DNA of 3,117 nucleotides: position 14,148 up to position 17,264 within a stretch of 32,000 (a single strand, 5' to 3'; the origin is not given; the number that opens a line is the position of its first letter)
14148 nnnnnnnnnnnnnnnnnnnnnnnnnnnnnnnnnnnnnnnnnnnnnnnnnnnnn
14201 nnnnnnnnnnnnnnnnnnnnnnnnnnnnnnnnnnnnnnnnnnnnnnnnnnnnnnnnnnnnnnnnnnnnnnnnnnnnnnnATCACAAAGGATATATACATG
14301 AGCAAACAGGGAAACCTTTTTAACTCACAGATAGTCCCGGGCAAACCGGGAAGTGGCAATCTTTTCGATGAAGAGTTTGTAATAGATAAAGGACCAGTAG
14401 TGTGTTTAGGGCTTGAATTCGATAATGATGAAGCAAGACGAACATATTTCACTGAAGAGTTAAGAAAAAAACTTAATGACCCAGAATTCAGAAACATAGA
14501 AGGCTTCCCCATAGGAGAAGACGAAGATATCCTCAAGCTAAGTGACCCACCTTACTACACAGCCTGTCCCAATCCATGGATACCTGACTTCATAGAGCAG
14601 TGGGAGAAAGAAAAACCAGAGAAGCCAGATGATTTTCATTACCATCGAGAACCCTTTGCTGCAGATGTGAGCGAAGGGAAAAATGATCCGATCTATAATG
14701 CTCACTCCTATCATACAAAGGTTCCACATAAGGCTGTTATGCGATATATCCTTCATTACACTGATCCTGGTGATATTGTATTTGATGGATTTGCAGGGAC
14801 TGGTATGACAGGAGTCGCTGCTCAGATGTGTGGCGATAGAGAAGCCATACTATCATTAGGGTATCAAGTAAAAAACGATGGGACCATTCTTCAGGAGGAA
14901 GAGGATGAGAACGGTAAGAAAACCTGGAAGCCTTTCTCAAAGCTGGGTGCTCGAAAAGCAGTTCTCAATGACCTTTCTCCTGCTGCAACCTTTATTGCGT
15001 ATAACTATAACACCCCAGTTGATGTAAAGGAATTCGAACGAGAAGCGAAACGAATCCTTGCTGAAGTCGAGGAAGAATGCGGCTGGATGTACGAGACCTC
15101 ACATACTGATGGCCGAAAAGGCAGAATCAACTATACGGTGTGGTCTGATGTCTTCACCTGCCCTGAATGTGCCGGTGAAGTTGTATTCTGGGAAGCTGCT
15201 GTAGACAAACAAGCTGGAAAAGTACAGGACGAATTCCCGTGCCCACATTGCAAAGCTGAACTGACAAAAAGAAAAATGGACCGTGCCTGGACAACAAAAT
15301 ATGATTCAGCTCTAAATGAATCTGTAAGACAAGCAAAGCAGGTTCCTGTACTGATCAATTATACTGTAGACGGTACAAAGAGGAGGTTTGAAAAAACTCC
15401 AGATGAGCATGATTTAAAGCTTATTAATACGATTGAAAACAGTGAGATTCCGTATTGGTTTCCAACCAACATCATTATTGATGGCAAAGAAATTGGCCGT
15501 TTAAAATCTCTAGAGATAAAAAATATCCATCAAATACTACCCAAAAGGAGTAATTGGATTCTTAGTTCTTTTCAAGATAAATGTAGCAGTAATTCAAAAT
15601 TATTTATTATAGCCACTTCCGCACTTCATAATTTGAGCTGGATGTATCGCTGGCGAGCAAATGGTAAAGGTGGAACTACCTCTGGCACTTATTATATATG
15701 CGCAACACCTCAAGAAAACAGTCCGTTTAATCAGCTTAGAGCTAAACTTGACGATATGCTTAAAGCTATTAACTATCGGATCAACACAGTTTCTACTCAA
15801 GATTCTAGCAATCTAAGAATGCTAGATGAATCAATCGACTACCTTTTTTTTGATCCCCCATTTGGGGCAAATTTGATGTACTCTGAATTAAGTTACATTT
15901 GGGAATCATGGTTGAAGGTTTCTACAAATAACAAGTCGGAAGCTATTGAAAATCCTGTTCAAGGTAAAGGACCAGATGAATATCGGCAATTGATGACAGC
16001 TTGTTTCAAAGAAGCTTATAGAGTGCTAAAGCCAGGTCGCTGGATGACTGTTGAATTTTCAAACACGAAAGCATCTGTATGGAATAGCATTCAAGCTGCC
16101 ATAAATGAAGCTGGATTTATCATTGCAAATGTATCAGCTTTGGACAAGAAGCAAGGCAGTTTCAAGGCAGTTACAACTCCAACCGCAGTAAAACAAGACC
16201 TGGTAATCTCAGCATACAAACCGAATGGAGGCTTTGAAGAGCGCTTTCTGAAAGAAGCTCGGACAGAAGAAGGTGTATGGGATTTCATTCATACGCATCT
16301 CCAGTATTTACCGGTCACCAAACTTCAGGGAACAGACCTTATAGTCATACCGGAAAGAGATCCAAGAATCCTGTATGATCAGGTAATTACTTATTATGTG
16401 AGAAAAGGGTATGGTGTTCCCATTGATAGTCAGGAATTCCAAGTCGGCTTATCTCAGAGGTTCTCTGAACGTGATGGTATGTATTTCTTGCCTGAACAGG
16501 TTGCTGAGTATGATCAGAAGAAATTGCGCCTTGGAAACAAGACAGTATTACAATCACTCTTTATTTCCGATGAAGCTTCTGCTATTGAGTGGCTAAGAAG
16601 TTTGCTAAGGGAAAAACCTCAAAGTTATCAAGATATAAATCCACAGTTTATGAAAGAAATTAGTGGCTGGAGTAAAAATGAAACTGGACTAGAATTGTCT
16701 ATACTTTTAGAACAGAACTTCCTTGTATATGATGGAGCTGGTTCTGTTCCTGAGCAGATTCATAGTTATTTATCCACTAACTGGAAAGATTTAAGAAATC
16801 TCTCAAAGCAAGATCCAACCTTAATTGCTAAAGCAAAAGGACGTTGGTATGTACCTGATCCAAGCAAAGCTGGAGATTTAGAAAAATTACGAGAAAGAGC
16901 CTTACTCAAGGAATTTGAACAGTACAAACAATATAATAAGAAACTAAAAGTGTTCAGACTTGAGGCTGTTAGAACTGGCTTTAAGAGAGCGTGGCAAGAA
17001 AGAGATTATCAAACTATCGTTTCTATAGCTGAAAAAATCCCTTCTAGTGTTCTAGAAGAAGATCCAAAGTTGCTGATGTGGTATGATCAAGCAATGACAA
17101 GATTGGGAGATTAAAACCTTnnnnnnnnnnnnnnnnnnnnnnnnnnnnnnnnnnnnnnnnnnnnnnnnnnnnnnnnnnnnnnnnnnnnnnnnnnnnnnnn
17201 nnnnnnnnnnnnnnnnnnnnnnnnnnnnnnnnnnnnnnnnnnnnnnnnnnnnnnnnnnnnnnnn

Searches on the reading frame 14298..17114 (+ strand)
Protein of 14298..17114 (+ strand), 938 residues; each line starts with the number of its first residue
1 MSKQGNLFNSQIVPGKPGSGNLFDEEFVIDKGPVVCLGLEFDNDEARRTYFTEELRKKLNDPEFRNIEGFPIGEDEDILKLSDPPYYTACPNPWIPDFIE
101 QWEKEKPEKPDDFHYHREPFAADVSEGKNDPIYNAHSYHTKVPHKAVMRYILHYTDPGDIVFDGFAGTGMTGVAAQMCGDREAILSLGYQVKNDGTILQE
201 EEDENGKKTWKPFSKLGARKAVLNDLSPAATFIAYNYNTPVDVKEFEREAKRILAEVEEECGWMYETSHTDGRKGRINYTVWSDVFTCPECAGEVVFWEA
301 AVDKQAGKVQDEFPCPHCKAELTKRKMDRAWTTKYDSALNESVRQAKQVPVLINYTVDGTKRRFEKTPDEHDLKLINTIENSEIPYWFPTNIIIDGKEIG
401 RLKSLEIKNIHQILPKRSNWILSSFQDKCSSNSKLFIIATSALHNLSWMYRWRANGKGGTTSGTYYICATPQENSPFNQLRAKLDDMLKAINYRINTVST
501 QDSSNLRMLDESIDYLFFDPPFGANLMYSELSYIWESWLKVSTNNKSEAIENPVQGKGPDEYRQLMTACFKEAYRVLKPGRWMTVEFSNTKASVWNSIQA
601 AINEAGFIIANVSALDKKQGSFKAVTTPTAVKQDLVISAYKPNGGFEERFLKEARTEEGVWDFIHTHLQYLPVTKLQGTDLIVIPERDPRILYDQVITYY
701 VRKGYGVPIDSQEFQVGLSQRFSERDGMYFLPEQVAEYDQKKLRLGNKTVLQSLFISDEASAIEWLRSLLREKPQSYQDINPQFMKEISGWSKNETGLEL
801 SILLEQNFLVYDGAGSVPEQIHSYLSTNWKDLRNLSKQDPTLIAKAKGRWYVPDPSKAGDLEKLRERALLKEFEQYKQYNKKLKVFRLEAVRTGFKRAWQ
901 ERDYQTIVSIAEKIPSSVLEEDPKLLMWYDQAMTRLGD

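Call 4: search_protein_families(library=padloc, proteins=[window:14298-17114:+], max_evalue=0.01)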
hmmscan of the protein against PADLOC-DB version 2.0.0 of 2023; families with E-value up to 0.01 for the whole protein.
window:14298-17114:+ (938 aa): 30 families (the best 25 are shown)
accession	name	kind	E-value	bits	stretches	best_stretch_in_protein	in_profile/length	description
PDLC02541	PglX|PglXI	-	0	1460.1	1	21-938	5-918/919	PglXI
PDLC03346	MTase_II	-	0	1167.8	3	273-937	357-1065/1068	Type II methyltransferase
PDLC03312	MTase_II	-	9.8e-79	263.4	2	217-630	237-649/1344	Type II methyltransferase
PDLC03319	MTase_II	-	4.8e-19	66.5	1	343-643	104-423/503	Type II methyltransferase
PDLC03367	MTase_II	-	1.7e-13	47.8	1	214-610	60-445/633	Type II methyltransferase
PDLC03371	MTase_II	-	1.9e-11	42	1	137-178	190-231/260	Type II methyltransferase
PDLC03353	MTase_II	-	1.2e-09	36.1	2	137-183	188-233/260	Type II methyltransferase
PDLC03283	MTase_II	-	6.8e-08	30.1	1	142-245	214-315/352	Type II methyltransferase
PDLC03299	MTase_II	-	1.4e-07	29.3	1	137-182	195-240/296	Type II methyltransferase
PDLC03216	MTase_II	-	1.9e-07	28.4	1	138-179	194-235/364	Type II methyltransferase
PDLC03321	MTase_II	-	2e-07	28.5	1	505-625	25-141/245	Type II methyltransferase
PDLC03228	MTase_II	-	2.6e-07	28.7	1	138-183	144-189/227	Type II methyltransferase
PDLC03350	MTase_II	-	5.1e-07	27.4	1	141-194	237-286/312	Type II methyltransferase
PDLC03380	MTase_II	-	1.8e-06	25.4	1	498-589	248-341/393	Type II methyltransferase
PDLC03738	oMTase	-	2.1e-06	24.7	1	139-179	205-245/376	orphan methyltransferase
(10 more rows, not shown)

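Call 16: find_related_loci(query=window:14298-17114:+, collection=genome_contigs, flank=10000)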
Query window:14298-17114:+ (938 aa) in genome_contigs; peptide patterns used: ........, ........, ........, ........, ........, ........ (x = any residue, [..] = any of these).
585 stretches matched a pattern; 576 encode a relative of the query (tblastn E <= 1e-3); the best 80 are kept; 79 distinct loci.
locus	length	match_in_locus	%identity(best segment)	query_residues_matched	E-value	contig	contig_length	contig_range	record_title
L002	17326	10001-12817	79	1-937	0e+0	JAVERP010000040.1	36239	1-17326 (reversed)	MAG: Sphaerochaeta sp. isolate BF1_21 scaffold_1902_c1_biofilm_2017, whole genome shotgun sequence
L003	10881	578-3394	75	1-936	0e+0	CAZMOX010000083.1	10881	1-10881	MAG TPA_asm: uncultured Spirochaetales bacterium isolate binchicken_co9_203 genome assembly, contig: NODE_2604_length_10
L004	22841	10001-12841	70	3-936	0e+0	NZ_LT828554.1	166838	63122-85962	Desulfamplus magnetovallimortis isolate PRJEB14757, whole genome shotgun sequence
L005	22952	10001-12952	69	9-937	0e+0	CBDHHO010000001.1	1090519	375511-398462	MAG: Spirochaetia bacterium isolate ac9bdbf3-5e15-4aa8-846c-d859e9b1409a genome assembly, contig: contig_1, whole genome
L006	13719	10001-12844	70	2-938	0e+0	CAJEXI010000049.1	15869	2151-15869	MAG: uncultured Chlorobiaceae bacterium isolate RF-1857-SP43-464-F4_S21 genome assembly, contig: NODE_49_length_15869_co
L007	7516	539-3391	68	2-937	0e+0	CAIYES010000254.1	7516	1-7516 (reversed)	MAG: uncultured Bacteroidales bacterium isolate Kiruna2_bin-1621 genome assembly, contig: bin-1621:254/574, whole genome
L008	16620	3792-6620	69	1-937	0e+0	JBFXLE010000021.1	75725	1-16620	MAG: Calditrichaceae bacterium isolate CA_2019_TPIn_91 NODE_1142_length_75725_cov_21.801926_TPIn, whole genome shotgun s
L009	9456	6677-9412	70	23-937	0e+0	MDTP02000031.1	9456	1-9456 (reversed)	Methanosarcina sp. Ant1 MSANT_contig000031, whole genome shotgun sequence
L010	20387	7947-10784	68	3-938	0e+0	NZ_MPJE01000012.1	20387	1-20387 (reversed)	Chlorobium sp. KB01 374, whole genome shotgun sequence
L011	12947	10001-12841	68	2-938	0e+0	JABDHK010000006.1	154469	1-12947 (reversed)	MAG: Chlorobiaceae bacterium isolate June25_Bin_2 GSB_A_June25_Bin_2_000000000006, whole genome shotgun sequence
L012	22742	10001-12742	70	34-937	0e+0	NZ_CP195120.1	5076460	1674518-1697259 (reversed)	Methanosarcina sp. T3 chromosome, complete genome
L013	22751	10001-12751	69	23-937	0e+0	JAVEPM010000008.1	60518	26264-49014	MAG: Methanolobus sp. isolate BF_dRep_2 scaffold_201_c1_biofilm_2017, whole genome shotgun sequence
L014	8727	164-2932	68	23-937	0e+0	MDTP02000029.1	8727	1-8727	Methanosarcina sp. Ant1 MSANT_contig000029, whole genome shotgun sequence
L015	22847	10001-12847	66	3-935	0e+0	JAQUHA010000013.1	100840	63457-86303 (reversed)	MAG: Desulfuromonadaceae bacterium isolate STCSWMC_26 NODE_282_length_100840_cov_21.858469_ST_CSWMC, whole genome shotgu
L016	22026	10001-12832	66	9-937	0e+0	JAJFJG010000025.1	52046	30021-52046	MAG: Nitrosomonas sp. isolate OFTM113 OFTM113_24, whole genome shotgun sequence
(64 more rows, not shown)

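Call 23: search_protein_families(library=padloc, alignment_id=A1, max_evalue=0.00001)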
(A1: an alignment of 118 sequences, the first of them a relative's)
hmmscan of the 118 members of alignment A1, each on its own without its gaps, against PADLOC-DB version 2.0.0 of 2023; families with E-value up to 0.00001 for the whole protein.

A. member 1, L002:12829-15591:+ (920 aa): 10 families
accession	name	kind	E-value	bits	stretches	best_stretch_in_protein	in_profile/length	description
PDLC02208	Ppl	-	2.7e-152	506.9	1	10-916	5-892/894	-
PDLC04135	mad3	-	5.2e-12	44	1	274-884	3-348/374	mads_3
PDLC04678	PDC-M49A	-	8.6e-11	38.8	0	819-862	568-612/681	-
PDLC02980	AriA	-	6.6e-08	30.9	0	758-862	220-302/304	-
PDLC03859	LmuB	-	6.7e-08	30.2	0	438-677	277-491/611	-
PDLC04680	PDC-M49A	-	8.8e-08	29.2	0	820-869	560-609/674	-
PDLC04164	AriA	-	4.7e-06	24.4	0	798-873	169-246/253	-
PDLC02981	AriAB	-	6.2e-06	23.2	0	295-348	22-75/694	-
PDLC02979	AriA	-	7.2e-06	24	0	291-579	18-275/373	-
PDLC04176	HEC-01A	-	8.5e-06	23.3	0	809-884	265-342/371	-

B. families by the number of members that match (of 118 scanned): 301 families (the first 25 are shown)
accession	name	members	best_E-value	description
PDLC02980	AriA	33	1.1e-48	-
PDLC02981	AriAB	33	1.2e-24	-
PDLC02979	AriA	31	2.9e-63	-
PDLC04176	HEC-01A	31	8.2e-39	-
PDLC02335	AbiLi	31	5.7e-29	AbiLi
PDLC04135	mad3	31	2.3e-28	mads_3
PDLC04182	HEC-01A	30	2.1e-201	-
PDLC03878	NsnB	30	1.7e-77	-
PDLC04178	HEC-01A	30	2.1e-45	-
PDLC02358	Old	30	3e-34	Old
PDLC04180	HEC-01A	30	1.8e-31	-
PDLC04175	HEC-01A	29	6.2e-57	-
PDLC00271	PtuA1|PtuA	29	5.3e-30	AAA ATPase domain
PDLC02915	ATPase-Toprim_I-B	29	6.7e-22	-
PDLC04177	HEC-01A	28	1.5e-170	-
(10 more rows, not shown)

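Call 24: search_protein_families(library=pfam, alignment_id=A1, max_evalue=0.00001)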
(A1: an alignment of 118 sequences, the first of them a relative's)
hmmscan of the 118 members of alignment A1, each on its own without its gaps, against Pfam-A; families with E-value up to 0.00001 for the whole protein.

A. member 1, L002:12829-15591:+ (920 aa): 4 families
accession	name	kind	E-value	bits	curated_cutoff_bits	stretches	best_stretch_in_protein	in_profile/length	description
PF13476.12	AAA_23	-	6.2e-08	34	27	1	292-505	15-189/201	AAA domain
PF13304.12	AAA_21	-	2.1e-07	31.8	27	0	792-863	230-303/304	AAA domain, putative AbiEii toxin, Type IV TA system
PF13175.12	AAA_15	-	6.3e-06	26.5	32.1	0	290-657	17-231/374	AAA ATPase domain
PF02463.25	SMC_N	-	8.4e-06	25.8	40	0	274-868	3-207/220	RecF/RecN/SMC N terminal domain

B. families by the number of members that match (of 118 scanned): 42 families (the first 25 are shown)
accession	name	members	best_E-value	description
PF13304.12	AAA_21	33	6.8e-53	AAA domain, putative AbiEii toxin, Type IV TA system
PF13175.12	AAA_15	31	5.3e-76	AAA ATPase domain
PF02463.25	SMC_N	17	4.4e-12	RecF/RecN/SMC N terminal domain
PF12476.13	DUF3696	15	2.6e-12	Protein of unknown function (DUF3696)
PF13476.12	AAA_23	12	3.2e-12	AAA domain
PF09414.15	RNA_ligase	10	2.6e-34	RNA ligase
PF04326.19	SLFN_AlbA_2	6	4.6e-23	Schlafen, AlbA_2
PF13749.12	HATPase_c_4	6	3.4e-19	Putative ATP-dependent DNA helicase recG C-terminal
PF11398.14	DUF2813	5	2.2e-50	Protein of unknown function (DUF2813)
PF12358.13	DUF3644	5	1.5e-16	Domain of unknown function (DUF3644)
PF00580.27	UvrD-helicase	4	8.8e-69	UvrD/REP helicase N-terminal domain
PF13245.12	AAA_19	4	3.6e-27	AAA domain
PF14103.11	DUF4276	4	3.2e-20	Domain of unknown function (DUF4276)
PF01443.25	Viral_helicase1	4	7.7e-13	Viral superfamily 1 RNA helicase core domain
PF13361.12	UvrD_C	3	1.4e-36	UvrD-like helicase C-terminal domain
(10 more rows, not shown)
